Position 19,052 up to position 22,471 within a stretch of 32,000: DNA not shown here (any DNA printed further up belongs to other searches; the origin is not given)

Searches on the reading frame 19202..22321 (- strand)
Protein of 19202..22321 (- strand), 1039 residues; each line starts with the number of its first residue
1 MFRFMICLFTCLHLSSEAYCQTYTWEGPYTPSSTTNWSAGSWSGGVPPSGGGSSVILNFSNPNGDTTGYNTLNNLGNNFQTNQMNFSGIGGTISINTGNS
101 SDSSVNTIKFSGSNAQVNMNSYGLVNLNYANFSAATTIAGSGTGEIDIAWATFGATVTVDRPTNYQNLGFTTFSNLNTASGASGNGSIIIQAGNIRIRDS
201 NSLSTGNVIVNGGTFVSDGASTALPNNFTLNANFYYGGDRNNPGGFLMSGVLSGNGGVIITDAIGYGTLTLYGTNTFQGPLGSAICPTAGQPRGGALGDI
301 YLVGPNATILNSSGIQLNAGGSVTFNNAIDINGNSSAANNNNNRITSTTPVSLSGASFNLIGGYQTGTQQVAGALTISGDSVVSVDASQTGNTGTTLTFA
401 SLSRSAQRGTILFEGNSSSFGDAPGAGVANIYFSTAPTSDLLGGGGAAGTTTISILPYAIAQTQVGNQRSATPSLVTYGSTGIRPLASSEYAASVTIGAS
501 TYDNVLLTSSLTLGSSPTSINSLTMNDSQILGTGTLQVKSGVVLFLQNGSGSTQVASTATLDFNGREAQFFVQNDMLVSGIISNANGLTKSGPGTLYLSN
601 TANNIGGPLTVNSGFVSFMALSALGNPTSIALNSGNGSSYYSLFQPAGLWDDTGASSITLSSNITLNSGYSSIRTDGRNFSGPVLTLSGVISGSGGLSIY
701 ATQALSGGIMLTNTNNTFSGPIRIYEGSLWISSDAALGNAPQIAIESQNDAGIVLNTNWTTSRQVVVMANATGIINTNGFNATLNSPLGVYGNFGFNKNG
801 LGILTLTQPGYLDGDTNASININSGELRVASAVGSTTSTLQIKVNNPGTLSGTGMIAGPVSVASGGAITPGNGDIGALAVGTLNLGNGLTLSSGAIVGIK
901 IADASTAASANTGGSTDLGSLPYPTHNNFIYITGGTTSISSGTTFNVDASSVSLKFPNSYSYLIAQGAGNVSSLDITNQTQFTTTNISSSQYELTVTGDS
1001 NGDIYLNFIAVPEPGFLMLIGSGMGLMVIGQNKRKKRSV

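Call 7: search_protein_families(library=pfam, proteins=[window:19202-22321:-], max_evalue=0.01)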
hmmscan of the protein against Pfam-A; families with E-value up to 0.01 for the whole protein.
window:19202-22321:- (1039 aa): 1 family
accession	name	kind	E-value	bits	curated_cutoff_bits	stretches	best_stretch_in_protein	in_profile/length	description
PF12951.13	PATR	-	0.00018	21.9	27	1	588-614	1-26/30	Passenger-associated-transport-repeat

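Call 16: search_protein_families(library=ncbifam, proteins=[window:19202-22321:-], max_evalue=0.1)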
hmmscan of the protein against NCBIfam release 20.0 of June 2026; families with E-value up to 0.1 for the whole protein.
window:19202-22321:- (1039 aa): 1 family
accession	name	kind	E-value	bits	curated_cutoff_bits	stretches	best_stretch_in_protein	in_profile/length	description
TIGR02601.1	autotrns_rpt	repeat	1.1e-06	28.3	19.85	2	587-614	1-27/32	beta strand repeat protein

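Call 34: find_encoding_contigs(protein=window:19202-22321:-, flank=10000, max_places=10)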
Protein window:19202-22321:- (1039 aa): 1 contig read that carries it; 1 place shown.
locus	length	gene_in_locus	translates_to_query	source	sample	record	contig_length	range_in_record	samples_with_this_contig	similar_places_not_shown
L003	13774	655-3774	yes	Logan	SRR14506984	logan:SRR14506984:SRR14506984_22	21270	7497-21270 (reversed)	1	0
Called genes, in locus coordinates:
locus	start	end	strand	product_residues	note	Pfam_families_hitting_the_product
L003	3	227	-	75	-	?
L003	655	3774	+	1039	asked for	-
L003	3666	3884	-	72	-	-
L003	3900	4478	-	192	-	PF01872:RibD_C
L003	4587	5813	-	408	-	-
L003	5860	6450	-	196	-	PF04224:DUF417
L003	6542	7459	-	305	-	PF12833:HTH_18, PF00165:HTH_AraC (weak)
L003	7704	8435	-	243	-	-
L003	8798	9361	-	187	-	PF14117:DUF4287, PF18899:DUF5655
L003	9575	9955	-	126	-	PF03795:YCII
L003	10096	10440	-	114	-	PF03795:YCII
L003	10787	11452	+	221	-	-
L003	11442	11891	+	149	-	-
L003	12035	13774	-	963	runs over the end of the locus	PF18072:FGAR-AT_linker, PF00586:AIRS, PF02769:AIRS_C, PF22689:FGAR-AT_PurM_N-like (weak), PF00586:AIRS, PF02769:AIRS_C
